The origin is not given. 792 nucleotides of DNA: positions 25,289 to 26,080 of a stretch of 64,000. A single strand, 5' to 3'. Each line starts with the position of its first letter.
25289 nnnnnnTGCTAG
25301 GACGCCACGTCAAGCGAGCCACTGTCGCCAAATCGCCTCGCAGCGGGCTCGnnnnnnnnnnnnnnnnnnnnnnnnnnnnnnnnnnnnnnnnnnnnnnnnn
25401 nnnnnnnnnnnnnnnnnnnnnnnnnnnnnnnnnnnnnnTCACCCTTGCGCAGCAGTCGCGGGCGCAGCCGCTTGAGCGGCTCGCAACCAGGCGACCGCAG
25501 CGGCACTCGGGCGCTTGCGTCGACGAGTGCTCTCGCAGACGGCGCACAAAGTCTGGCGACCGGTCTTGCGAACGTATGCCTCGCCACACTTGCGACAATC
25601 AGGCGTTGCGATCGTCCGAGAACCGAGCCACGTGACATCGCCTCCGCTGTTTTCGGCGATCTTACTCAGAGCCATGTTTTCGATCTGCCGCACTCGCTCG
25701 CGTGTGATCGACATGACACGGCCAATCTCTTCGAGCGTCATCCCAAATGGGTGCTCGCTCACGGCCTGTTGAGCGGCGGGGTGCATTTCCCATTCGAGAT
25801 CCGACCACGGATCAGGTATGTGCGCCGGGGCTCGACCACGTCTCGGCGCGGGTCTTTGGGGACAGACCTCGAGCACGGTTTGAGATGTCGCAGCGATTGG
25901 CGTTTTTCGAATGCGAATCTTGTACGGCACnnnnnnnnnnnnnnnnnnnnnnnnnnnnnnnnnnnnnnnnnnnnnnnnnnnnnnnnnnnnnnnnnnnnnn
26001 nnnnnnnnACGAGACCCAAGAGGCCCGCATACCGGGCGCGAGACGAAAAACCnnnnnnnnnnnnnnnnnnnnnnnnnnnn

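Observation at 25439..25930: Sigma-70 region-4-only protein with a C-terminal zinc ribbon: candidate specificity factor for Box A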

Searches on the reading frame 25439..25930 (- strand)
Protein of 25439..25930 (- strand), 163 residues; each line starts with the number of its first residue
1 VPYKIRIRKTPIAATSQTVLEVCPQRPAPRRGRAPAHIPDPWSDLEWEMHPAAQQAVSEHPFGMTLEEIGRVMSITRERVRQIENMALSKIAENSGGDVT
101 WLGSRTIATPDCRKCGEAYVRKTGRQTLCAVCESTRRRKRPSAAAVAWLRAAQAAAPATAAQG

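Call 3: search_protein_families(library=pfam, proteins=[window:25439-25930:-], max_evalue=1)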
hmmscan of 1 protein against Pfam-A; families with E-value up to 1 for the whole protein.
window:25439-25930:- (163 aa): 3 families
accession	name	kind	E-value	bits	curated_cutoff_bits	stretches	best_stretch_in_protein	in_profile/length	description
PF04545.22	Sigma70_r4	-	3.5e-09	36.5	24.1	1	63-91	20-48/50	Sigma-70, region 4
PF01381.28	HTH_3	-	0.19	12.2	23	1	62-85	8-31/55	Helix-turn-helix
PF23475.1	zf-Tbcl_FmdE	-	0.97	9.4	23.2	1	111-132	9-28/35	FmdE treble clef zinc finger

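Call 4: search_protein_families(library=ncbifam, proteins=[window:25439-25930:-], max_evalue=1)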
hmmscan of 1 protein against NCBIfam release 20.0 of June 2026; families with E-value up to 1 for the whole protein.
window:25439-25930:- (163 aa): 29 families (the best 25 are shown)
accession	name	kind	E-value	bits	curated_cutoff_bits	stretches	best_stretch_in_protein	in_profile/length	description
NF041931.2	MzaA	equivalog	1.4e-08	34.1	800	1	63-94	673-704/726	MZA anti-phage system associated sigma-70 family RNA polymerase sigma factor MzaA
NF004208.0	PRK05658.1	equivalog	6.7e-08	32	555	1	64-93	589-618/631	RNA polymerase sigma factor RpoD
TIGR02393.1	RpoD_Cterm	equivalog_domain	1.5e-06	28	354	1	64-94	197-227/238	RNA polymerase sigma factor RpoD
NF004566.0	PRK05901.2-4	equivalog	2.2e-06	27.1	531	1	63-95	402-434/448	RNA polymerase sigma factor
NF005643.0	PRK07406.1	equivalog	3.3e-06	26.4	500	1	65-92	357-384/397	RNA polymerase sigma factor RpoD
NF004560.0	PRK05901.1-1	equivalog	4.1e-06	26.2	711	1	65-96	476-507/516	RNA polymerase sigma factor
NF004561.0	PRK05901.1-3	equivalog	4.8e-06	26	582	1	64-95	496-527/537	RNA polymerase sigma factor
NF006666.0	PRK09210.1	equivalog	5e-06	26.1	572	1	65-94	330-359/370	RNA polymerase sigma factor RpoD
NF005693.0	PRK07500.1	equivalog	9.7e-06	24.9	315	1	63-92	245-274/289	RNA polymerase factor sigma-32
NF004207.0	PRK05657.1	equivalog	1.2e-05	24.8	394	1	64-93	286-315/329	RNA polymerase sigma factor RpoS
NF005642.0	PRK07405.1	subfamily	1.7e-05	24.2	524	1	63-94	277-308/318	RNA polymerase sigma factor SigD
NF004564.0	PRK05901.2-2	equivalog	2.5e-05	23.1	617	1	63-94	451-482/500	RNA polymerase sigma factor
NF005785.0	PRK07598.1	equivalog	4.4e-05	22.5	554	1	65-92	372-399/415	RNA polymerase sigma factor SigC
TIGR02392.1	rpoH_proteo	equivalog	4.9e-05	23.1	323.1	1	63-92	236-265/270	RNA polymerase sigma factor RpoH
NF005920.0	PRK07921.1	subfamily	5e-05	22.4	464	1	64-94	287-317/328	RNA polymerase sigma factor SigB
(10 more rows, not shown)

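Call 5: search_protein_families(library=phrogs, proteins=[window:25439-25930:-], max_evalue=1)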
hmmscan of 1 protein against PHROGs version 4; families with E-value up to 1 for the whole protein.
window:25439-25930:- (163 aa): 6 families
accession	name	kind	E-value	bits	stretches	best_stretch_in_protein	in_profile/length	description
phrog_351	-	transcription regulation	1.1e-05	25.2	1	63-99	694-730/928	RNA polymerase sigma factor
phrog_686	-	DNA, RNA and nucleotide metabolism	0.036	15.3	1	44-83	32-68/76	HTH DNA binding protein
phrog_1271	-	DNA, RNA and nucleotide metabolism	0.047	14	1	94-140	207-246/361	HNH endonuclease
phrog_15412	-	unknown function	0.1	13.8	1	110-151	2-42/159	-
phrog_36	-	transcription regulation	0.12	12.9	1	63-93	155-185/220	transcriptional regulator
phrog_1740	-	transcription regulation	0.16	11.4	1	63-95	184-216/567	RNA polymerase sigma factor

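Call 10: search_dna_similar(query=window:25439-25930:-, collection=phages, mode=protein, max_rows=20, max_evalue=0.01)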
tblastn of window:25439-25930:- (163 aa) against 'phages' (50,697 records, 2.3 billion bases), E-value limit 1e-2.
Records with a match: 9; places in all: 9; records where one place covers at least 80% of the query: 0.
Best place of each record, by identity: <60% 9.
By first word of the organism name: Vibrio 9.
By host as written in the record: - 7; Vibrio sp. sp. F13 1; Vibrio splendidus 1.
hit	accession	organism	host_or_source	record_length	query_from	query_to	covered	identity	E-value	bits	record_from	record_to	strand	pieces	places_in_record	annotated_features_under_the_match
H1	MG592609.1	Vibrio phage 1.244.A._10N.261.54.C3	Vibrio sp. sp. F13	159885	64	99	22%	52.8%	3e-3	42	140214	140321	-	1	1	RNA polymerase sigma-70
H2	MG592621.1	Vibrio phage 1.255.O._10N.286.45.F1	Vibrio splendidus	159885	64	99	22%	52.8%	3e-3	42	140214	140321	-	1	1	RNA polymerase sigma-70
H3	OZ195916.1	Vibrio phage K469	Seawater and oysters mix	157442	65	100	22%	52.8%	5e-3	42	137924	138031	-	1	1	RNA polymerase sigma factor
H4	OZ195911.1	Vibrio phage K476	Seawater and oysters mix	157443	65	100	22%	52.8%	5e-3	42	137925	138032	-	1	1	RNA polymerase sigma factor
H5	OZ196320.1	Vibrio phage K452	Seawater and oysters mix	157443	65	100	22%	52.8%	5e-3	42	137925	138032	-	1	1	RNA polymerase sigma factor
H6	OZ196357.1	Vibrio phage K364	Seawater and oysters mix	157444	65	100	22%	52.8%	5e-3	42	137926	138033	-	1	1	RNA polymerase sigma factor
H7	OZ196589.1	Vibrio phage K444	Seawater and oysters mix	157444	65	100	22%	52.8%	5e-3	42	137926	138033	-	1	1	RNA polymerase sigma factor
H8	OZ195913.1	Vibrio phage K474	Seawater and oysters mix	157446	65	100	22%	52.8%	5e-3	42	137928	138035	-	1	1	RNA polymerase sigma factor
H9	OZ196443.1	Vibrio phage K475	Seawater and oysters mix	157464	65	100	22%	52.8%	5e-3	42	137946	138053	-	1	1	RNA polymerase sigma factor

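Call 13: find_homologous_proteins(query=window:25439-25930:-, max_evalue=0.001)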
Query window:25439-25930:- (163 aa): 28 proteins with E <= 0.001 among 798 candidates.
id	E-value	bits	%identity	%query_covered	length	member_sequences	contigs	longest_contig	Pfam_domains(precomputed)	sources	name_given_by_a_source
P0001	5.9e-55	204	69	70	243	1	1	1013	PF04545.23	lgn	-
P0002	2.0e-54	202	76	71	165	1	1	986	PF04545.23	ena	-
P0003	2.1e-52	195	70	74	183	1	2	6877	PF04545.23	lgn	-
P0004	3.1e-51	191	68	74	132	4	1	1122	PF04545.23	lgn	-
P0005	5.5e-50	187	64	79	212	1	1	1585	PF04545.23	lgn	-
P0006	1.3e-49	186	62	86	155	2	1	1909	PF04545.23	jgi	jgi:hypothetical protein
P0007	1.6e-49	186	68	69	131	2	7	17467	PF04545.23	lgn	-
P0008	2.6e-49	185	66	76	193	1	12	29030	PF04545.23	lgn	-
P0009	3.6e-49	185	61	87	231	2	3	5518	PF04545.23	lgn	-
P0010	3.9e-49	185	62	87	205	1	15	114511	PF04545.23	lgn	-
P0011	6.5e-48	181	66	69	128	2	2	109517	PF04545.23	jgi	jgi:hypothetical protein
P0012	2.6e-45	172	57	85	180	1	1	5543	PF04545.23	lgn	-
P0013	2.8e-44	169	63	69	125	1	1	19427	PF04545.23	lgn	-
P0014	1.2e-37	147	69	58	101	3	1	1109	PF04545.23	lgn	-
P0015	4.1e-36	142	70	60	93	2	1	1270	PF04545.23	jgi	-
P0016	3.6e-35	139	70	55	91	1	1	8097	PF04545.23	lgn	-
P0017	1.7e-32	131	65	56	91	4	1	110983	PF04545.23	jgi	jgi:hypothetical protein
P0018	7.4e-32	128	73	48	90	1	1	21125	PF04545.23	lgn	-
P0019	2.9e-31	127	73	47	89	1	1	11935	PF04545.23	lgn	-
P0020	3.3e-30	123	68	50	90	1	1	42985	PF04545.23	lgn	-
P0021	5.4e-28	116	61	57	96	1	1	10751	PF04545.23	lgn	-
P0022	1.3e-26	111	65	53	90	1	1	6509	PF04545.23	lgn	-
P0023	1.6e-26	111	54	65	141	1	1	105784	PF04545.23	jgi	jgi:hypothetical protein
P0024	1.5e-25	108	61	47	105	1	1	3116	PF04545.23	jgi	jgi:hypothetical protein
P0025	2.6e-25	107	63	48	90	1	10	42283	PF04545.23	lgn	-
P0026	3.9e-13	68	43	57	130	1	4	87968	PF04545.23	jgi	jgi:hypothetical protein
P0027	2.8e-5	42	83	18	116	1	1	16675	PF04545.23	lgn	-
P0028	4.5e-4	38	57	30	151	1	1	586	PF04545.23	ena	-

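Call 16: find_related_loci(query=A1, collection=genome_contigs, flank=10000)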
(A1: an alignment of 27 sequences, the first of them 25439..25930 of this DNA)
Query A1 (163 aa) in genome_contigs; peptide patterns used: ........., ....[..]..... (x = any residue, [..] = any of these).
600 stretches matched a pattern (row limit reached: there are more); 453 encode a relative of the query (tblastn E <= 1e-3); the best 80 are kept; 80 distinct loci.
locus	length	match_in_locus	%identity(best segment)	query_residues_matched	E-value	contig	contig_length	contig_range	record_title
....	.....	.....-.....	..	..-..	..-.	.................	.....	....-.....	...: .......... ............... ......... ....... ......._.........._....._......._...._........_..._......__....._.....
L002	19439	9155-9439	33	2-94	2e-8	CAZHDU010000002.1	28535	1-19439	MAG TPA_asm: uncultured Candidatus Saccharibacteria bacterium isolate SRP278252_co1_273 genome assembly, contig: NODE_26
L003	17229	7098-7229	55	54-91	2e-8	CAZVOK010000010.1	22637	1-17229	MAG TPA_asm: uncultured Candidatus Peribacteria bacterium isolate binchicken_co105_403 genome assembly, contig: NODE_281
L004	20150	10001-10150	52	51-93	5e-8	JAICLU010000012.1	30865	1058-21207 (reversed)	MAG: Thermoleophilia bacterium isolate GZL_HY_2_bin.174 k141_372399_length_30865_cov_28.7205, whole genome shotgun seque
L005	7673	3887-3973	72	63-91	6e-8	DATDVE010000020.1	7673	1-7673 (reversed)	MAG TPA_asm: Candidatus Paceibacterota bacterium isolate SMAG_U8076 k141_1733114, whole genome shotgun sequence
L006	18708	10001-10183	39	35-91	7e-8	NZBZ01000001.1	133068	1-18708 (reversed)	MAG: bacterium isolate ARS1290 41115, whole genome shotgun sequence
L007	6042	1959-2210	36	65-149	1e-7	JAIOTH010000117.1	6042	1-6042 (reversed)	MAG: bacterium isolate SMBSF65 bin_70_k127_469203, whole genome shotgun sequence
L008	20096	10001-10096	69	64-95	1e-7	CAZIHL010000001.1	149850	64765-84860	MAG TPA_asm: uncultured Candidatus Saccharibacteria bacterium isolate SRP285395_co2_44 genome assembly, contig: NODE_109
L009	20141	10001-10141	51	51-91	2e-7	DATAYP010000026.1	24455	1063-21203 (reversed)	MAG TPA_asm: Solirubrobacteraceae bacterium isolate SMAG_U5682 k141_2545723, whole genome shotgun sequence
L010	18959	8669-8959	39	64-152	2e-7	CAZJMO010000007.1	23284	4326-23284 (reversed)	MAG TPA_asm: uncultured Fibrobacteraceae bacterium isolate binchicken_co42_410 genome assembly, contig: NODE_2593_length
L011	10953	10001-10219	36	24-91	2e-7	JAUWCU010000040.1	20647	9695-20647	MAG: Candidatus Stahlbacteria bacterium isolate CSMAG_2146 CSMAG_2146_k141_1625503_length_20647_cov_12.0000, whole genom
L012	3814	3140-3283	47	49-91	2e-7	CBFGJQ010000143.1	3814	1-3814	MAG: candidate division WOR-3 bacterium isolate QZM1.Bin.83.optimized.1 genome assembly, contig: NODE_229_length_3814_co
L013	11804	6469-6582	58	62-93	3e-7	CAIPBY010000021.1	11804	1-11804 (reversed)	MAG: Candidatus Buchananbacteria bacterium isolate MJ120702A_bin-902 genome assembly, contig: bin-902:021/101, whole gen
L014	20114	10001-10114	55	62-93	3e-7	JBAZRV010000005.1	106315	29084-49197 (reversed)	MAG: Patescibacteria group bacterium isolate SO_2017_GW1_156 NODE_1273_length_106315_cov_3.247015_OW334_2017, whole geno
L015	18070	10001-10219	36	24-91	2e-7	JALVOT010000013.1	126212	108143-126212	MAG: candidate division WOR-3 bacterium isolate A3_metabat1_scaf2bin.006 A3_NODE_29_length_126212_cov_66.619162, whole g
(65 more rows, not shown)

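Call 17: find_related_loci(query=A1, collection=viral_contigs, flank=10000)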
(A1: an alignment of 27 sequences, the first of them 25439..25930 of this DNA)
Query A1 (163 aa) in viral_contigs; peptide patterns used: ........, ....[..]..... (x = any residue, [..] = any of these).
599 stretches matched a pattern (row limit reached: there are more); 195 encode a relative of the query (tblastn E <= 1e-3); the best 80 are kept; 80 distinct loci.
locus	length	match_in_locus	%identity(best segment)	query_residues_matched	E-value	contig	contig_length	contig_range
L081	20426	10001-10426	94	1-142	5e-89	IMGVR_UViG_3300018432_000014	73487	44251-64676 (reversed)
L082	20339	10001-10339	66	28-140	2e-47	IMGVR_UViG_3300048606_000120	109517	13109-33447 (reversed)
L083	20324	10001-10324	50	25-132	5e-29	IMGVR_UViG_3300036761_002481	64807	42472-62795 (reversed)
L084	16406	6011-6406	45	7-139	1e-27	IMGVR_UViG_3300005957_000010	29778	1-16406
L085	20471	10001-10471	36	25-140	8e-24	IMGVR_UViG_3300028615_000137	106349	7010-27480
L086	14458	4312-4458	49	49-97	2e-8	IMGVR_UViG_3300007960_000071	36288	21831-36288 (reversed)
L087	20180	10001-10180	42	28-91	2e-8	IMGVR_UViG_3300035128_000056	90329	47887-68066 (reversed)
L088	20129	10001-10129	53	57-99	3e-8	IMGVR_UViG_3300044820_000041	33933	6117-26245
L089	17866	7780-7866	69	63-91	9e-8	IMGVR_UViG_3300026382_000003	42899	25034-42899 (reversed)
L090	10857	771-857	69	63-91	9e-8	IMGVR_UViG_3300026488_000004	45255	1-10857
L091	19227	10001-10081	74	65-91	4e-7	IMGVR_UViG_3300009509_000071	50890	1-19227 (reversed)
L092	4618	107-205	64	63-95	3e-7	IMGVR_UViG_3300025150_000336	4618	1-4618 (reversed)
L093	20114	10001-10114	53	60-99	6e-7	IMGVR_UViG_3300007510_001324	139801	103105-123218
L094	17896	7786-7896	57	63-99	6e-7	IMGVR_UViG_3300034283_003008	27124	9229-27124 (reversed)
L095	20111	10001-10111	61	65-102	6e-7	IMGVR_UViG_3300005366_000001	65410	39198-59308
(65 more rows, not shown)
